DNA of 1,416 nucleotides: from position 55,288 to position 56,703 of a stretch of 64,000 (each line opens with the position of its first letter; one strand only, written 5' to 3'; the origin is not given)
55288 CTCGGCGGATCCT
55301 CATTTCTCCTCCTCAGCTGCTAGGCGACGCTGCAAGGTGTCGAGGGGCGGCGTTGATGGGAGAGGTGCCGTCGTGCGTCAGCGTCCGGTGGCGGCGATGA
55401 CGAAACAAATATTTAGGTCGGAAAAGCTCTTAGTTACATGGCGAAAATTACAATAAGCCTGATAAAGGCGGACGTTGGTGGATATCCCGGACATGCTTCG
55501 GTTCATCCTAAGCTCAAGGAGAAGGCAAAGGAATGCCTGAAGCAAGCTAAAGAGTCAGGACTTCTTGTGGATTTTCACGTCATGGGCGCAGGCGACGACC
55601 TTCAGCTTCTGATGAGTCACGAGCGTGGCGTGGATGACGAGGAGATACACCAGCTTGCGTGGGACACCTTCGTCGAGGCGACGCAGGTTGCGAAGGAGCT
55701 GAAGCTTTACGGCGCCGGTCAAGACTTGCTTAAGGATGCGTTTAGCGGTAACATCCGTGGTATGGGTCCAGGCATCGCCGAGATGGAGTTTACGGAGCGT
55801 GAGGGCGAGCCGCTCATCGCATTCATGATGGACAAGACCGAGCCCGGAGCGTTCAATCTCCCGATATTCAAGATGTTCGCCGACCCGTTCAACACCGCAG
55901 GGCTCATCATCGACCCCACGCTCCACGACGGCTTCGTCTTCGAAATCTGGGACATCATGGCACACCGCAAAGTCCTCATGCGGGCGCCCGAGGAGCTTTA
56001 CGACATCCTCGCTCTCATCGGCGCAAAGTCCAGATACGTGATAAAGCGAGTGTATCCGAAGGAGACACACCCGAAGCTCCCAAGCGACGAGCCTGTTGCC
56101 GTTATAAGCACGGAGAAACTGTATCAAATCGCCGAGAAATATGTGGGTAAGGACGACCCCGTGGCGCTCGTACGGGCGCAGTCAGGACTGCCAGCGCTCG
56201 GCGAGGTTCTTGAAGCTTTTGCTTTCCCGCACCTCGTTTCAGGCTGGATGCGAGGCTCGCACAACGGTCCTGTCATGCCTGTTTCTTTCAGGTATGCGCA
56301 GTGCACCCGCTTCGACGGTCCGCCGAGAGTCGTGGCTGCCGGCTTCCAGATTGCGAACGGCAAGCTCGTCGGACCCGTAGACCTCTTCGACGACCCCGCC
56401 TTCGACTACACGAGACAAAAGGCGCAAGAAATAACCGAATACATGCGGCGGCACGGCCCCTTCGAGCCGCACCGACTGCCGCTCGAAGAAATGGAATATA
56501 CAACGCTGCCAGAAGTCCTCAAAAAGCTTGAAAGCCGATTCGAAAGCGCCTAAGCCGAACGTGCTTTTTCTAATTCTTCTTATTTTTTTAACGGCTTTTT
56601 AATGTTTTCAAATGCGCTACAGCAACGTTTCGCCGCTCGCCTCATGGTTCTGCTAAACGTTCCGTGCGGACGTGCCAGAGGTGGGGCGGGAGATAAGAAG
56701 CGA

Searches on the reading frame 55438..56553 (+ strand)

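Call 45: search_protein_families(library=pfam, proteins=[window:55438-56553:+], max_evalue=0.0001)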
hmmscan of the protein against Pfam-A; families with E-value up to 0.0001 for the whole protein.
window:55438-56553:+ (371 aa): 1 family
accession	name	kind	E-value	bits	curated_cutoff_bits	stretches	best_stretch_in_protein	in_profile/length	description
PF01950.21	FBPase_3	-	3.8e-186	618.9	25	1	3-369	1-361/361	Fructose-1,6-bisphosphatase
